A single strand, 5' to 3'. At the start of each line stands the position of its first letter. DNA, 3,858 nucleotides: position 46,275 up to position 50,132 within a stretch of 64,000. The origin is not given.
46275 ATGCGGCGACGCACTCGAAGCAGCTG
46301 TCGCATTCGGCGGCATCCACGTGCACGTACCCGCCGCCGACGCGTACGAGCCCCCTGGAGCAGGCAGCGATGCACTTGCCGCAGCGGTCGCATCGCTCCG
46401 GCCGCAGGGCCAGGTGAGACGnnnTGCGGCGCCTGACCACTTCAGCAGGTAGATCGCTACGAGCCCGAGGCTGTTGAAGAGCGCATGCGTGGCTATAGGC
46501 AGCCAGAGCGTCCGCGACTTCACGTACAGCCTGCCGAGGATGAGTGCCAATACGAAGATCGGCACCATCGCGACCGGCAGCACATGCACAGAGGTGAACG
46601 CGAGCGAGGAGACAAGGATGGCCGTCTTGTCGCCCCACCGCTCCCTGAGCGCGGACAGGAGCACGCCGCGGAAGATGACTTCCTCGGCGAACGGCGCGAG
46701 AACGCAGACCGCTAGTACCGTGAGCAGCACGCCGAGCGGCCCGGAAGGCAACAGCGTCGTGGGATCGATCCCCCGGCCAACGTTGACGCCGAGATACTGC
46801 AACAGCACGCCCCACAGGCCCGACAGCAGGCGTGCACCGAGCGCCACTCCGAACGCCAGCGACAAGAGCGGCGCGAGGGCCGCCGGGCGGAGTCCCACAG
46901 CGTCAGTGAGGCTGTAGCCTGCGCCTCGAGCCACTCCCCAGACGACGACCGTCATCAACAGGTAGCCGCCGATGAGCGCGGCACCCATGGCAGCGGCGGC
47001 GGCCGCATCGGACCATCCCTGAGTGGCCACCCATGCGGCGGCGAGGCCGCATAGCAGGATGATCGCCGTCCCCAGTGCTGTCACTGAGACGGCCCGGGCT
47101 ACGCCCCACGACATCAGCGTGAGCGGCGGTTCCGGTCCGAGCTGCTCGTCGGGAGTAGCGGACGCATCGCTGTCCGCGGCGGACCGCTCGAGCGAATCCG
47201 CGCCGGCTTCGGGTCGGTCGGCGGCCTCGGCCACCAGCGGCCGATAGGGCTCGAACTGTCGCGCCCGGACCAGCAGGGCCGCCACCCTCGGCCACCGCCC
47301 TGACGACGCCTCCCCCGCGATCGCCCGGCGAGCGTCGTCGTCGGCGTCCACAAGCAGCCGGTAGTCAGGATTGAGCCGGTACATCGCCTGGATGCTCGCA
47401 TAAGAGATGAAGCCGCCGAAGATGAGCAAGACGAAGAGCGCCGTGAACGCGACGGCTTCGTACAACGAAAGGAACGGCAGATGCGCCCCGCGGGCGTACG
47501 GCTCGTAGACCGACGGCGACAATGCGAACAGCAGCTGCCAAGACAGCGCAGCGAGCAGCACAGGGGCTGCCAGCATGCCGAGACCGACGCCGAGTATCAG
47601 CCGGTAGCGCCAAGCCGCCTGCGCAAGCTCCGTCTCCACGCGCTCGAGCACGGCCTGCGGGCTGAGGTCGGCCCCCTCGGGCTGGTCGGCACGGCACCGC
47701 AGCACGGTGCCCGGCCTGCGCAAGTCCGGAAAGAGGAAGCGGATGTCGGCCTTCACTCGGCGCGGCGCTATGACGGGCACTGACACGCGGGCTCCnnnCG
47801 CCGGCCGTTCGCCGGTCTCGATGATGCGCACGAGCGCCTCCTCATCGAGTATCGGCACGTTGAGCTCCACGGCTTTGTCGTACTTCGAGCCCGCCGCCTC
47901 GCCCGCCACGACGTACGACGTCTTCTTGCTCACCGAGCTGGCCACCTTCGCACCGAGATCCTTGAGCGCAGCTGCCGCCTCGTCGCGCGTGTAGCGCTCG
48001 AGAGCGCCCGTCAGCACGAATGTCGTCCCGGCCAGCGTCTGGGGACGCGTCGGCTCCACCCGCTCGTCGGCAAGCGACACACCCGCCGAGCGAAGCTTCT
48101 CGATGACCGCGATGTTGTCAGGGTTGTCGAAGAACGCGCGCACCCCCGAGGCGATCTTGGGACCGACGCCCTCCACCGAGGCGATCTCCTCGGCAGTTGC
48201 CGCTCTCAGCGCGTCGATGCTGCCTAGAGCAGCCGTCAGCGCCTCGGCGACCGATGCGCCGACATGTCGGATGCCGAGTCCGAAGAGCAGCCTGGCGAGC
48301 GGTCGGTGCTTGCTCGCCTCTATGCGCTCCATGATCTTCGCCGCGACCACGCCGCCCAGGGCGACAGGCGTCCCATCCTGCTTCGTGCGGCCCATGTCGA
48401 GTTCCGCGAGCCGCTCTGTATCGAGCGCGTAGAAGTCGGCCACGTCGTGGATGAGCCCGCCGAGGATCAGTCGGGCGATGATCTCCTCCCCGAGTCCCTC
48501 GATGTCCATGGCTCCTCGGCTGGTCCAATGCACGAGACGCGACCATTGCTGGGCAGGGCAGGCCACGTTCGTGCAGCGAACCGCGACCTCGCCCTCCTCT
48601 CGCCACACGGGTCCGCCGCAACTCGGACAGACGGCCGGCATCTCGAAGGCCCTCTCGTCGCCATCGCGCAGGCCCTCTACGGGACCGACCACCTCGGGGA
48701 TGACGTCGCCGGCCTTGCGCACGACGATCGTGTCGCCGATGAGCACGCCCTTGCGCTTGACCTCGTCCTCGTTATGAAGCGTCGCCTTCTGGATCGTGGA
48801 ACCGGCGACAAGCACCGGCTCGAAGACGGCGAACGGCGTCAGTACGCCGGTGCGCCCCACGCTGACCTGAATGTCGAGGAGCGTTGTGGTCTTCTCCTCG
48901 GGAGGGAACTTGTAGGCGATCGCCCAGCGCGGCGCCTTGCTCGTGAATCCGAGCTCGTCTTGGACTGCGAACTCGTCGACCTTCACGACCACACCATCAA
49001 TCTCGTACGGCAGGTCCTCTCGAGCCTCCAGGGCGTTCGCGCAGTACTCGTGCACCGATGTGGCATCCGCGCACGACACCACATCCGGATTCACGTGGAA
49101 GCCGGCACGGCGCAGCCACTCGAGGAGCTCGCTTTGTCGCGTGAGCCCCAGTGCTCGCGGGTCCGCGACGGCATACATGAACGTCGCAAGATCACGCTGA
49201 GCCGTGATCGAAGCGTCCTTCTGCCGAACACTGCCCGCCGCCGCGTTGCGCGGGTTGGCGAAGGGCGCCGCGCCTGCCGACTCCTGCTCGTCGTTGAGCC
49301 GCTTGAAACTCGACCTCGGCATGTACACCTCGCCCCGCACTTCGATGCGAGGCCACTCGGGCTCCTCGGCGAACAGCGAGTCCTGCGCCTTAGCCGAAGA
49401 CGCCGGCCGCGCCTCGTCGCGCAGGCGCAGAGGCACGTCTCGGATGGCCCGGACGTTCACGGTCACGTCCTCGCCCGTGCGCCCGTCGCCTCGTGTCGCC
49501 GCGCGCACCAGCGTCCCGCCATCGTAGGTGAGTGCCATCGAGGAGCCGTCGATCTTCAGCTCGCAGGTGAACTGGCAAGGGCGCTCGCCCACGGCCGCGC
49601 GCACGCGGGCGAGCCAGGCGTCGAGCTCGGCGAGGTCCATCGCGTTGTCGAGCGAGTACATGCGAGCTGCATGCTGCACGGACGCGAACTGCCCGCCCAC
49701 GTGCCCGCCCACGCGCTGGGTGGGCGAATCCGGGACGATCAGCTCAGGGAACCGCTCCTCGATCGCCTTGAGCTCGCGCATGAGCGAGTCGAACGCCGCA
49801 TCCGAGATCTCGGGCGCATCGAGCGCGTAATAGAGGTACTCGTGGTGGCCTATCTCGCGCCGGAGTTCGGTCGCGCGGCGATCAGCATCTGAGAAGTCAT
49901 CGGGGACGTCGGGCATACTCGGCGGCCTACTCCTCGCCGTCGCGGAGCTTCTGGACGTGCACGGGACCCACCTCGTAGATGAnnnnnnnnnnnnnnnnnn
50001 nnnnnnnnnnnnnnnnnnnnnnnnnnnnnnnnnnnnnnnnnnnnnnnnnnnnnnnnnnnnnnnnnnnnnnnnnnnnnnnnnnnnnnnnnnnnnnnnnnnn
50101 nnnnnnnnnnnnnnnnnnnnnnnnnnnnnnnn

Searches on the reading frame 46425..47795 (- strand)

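Call 41: search_protein_families(library=pfam, proteins=[window:46425-47795:-], max_evalue=0.0001)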
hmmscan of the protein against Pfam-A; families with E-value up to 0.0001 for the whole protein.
window:46425-47795:- (457 aa): 1 family
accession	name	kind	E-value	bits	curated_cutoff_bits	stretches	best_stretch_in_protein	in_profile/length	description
PF02517.21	Rce1-like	-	2.1e-22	79.6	22.4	1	355-442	3-92/93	Type II CAAX prenyl endopeptidase Rce1-like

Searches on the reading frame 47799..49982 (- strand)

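Call 41: search_protein_families(library=pfam, proteins=[window:47799-49982:-], max_evalue=0.0001)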
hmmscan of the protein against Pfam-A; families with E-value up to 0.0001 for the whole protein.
window:47799-49982:- (728 aa): 9 families
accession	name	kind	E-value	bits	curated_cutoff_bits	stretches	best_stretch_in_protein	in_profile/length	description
PF01653.23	DNA_ligase_aden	-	1.4e-91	307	27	1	98-362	3-253/253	NAD-dependent DNA ligase adenylation domain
PF03120.22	DNA_ligase_OB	-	4.2e-32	110.3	32.9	1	365-442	1-78/79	NAD-dependent DNA ligase OB-fold domain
PF12826.13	HHH_2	-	1.3e-22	80.1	27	1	564-627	1-64/64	Helix-hairpin-helix motif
PF00533.33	BRCT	-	5.2e-14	52.7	21.3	1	649-719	5-76/78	BRCA1 C Terminus (BRCT) domain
PF03119.21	DNA_ligase_ZBD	-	4.9e-10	39.5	25.8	1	452-477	2-27/27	NAD-dependent DNA ligase C4 zinc finger domain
PF22745.1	Nlig-Ia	-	1.2e-09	39.1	27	1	37-82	6-51/92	DNA ligase-like, N-terminal NAD+-binding domain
PF14520.12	HHH_5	-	4.5e-09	37.1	27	1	569-612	5-49/57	Helix-hairpin-helix domain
PF12738.14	PTCB-BRCT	-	3.4e-07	30.6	22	1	662-712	10-59/63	twin BRCT domain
PF00633.29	HHH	-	2.7e-05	24.2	24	0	588-612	1-25/30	Helix-hairpin-helix motif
